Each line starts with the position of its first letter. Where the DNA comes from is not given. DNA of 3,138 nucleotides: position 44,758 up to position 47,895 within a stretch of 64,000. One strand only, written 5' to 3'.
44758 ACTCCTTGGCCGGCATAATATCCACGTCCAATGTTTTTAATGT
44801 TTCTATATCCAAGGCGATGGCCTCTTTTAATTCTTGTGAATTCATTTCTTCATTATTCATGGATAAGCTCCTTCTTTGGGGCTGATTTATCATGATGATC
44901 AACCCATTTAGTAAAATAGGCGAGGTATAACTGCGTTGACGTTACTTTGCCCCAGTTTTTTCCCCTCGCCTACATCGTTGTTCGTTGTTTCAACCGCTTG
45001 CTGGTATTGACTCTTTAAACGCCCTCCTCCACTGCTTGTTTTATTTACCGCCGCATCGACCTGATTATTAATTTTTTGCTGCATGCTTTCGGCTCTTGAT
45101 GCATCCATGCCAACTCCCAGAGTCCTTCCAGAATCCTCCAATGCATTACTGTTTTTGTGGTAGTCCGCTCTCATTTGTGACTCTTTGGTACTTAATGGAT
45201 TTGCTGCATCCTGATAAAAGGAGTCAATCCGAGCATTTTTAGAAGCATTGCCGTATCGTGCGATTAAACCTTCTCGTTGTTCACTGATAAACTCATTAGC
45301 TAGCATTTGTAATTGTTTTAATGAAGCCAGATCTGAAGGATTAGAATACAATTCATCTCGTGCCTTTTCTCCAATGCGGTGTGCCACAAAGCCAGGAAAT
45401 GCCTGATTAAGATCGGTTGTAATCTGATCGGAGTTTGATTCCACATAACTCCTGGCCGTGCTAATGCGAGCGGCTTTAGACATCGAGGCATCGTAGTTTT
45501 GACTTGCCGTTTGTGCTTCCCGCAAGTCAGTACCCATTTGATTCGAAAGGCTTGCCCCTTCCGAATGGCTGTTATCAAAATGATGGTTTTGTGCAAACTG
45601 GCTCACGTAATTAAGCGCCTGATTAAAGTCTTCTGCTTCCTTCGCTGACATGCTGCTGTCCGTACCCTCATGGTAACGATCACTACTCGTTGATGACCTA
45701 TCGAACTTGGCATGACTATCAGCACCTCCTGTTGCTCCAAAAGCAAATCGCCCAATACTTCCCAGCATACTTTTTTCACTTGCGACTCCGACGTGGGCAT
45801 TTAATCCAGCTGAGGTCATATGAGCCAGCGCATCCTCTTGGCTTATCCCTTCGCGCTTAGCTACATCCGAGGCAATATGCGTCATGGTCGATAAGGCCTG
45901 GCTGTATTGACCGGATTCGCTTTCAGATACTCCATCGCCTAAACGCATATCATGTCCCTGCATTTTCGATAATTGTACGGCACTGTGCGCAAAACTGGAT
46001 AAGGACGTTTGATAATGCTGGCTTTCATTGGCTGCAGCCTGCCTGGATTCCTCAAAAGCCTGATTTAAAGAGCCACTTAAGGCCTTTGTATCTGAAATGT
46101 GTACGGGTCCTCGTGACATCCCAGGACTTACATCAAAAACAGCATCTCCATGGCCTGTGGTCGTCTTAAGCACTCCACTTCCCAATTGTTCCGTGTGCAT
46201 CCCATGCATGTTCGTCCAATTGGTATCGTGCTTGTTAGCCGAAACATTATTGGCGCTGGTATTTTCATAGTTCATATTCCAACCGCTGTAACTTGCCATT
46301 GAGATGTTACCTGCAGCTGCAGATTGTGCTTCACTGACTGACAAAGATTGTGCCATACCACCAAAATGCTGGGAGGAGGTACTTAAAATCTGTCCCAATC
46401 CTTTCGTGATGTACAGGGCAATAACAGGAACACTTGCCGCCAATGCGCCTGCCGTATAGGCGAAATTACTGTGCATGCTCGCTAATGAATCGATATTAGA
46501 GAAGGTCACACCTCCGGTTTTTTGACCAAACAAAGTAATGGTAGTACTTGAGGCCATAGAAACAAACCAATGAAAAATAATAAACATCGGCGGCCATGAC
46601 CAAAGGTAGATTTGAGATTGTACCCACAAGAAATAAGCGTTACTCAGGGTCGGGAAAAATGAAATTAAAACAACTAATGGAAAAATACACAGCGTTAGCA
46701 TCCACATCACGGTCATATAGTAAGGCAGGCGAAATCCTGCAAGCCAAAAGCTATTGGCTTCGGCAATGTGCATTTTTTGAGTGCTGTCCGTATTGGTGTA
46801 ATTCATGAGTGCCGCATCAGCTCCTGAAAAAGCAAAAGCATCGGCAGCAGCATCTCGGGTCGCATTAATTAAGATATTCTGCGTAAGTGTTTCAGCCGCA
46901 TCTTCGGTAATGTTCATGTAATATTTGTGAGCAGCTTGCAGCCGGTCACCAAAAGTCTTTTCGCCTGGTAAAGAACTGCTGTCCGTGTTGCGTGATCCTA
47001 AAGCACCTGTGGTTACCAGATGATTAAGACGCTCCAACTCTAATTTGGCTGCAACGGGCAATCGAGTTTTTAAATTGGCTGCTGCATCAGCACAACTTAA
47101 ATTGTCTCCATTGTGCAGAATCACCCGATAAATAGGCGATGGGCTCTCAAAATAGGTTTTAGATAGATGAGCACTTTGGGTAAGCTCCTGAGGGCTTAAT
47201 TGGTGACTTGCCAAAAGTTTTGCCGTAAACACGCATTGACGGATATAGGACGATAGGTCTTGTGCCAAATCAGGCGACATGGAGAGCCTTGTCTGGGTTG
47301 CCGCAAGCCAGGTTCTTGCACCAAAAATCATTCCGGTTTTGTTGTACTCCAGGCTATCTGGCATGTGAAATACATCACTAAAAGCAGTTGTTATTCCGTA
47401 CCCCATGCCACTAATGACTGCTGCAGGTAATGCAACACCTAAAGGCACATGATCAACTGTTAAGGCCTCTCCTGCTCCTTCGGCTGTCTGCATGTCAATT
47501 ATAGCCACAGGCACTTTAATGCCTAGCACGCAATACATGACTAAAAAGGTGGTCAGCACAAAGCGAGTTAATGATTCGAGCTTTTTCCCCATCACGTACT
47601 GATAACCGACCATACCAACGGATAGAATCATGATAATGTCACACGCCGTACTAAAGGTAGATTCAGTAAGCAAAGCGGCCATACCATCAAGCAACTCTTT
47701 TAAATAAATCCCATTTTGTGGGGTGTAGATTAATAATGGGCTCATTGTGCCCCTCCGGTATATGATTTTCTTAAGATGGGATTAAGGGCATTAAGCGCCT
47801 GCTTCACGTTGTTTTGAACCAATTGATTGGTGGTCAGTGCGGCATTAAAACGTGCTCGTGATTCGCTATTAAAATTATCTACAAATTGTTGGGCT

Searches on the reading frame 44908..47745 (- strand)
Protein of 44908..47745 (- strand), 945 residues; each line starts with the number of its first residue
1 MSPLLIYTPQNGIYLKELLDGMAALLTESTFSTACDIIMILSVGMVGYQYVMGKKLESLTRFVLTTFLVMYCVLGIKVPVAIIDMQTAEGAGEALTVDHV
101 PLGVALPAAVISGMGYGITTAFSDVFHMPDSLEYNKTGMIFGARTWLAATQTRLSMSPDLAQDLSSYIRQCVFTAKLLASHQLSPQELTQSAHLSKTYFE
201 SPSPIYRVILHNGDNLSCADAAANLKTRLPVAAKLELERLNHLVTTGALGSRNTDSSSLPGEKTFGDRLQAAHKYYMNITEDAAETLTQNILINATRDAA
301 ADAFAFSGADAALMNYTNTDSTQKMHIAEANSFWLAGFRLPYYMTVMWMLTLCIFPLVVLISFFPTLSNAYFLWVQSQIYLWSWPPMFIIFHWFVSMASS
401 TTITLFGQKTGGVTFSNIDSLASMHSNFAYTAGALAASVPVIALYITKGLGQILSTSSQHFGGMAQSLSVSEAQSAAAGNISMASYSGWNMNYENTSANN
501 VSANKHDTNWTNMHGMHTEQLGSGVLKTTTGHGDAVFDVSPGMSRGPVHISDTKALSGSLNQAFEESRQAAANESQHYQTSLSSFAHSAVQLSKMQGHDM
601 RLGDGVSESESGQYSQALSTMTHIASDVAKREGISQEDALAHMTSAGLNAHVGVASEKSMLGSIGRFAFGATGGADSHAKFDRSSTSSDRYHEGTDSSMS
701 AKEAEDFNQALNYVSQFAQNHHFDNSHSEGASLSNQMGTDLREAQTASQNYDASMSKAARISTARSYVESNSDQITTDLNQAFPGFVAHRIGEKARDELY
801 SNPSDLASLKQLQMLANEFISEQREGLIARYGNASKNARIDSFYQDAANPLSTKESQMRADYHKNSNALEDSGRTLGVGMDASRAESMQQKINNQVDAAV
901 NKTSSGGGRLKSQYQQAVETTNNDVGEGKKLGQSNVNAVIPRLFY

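Call 53: search_protein_families(library=pfam, proteins=[window:44908-47745:-], max_evalue=0.00001)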
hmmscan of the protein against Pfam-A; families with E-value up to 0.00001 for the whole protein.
window:44908-47745:- (945 aa): 1 family
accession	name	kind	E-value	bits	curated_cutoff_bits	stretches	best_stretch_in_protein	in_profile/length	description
PF07916.16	TraG_N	-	6.8e-71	240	36.1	1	6-467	2-460/462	TraG-like protein, N-terminal region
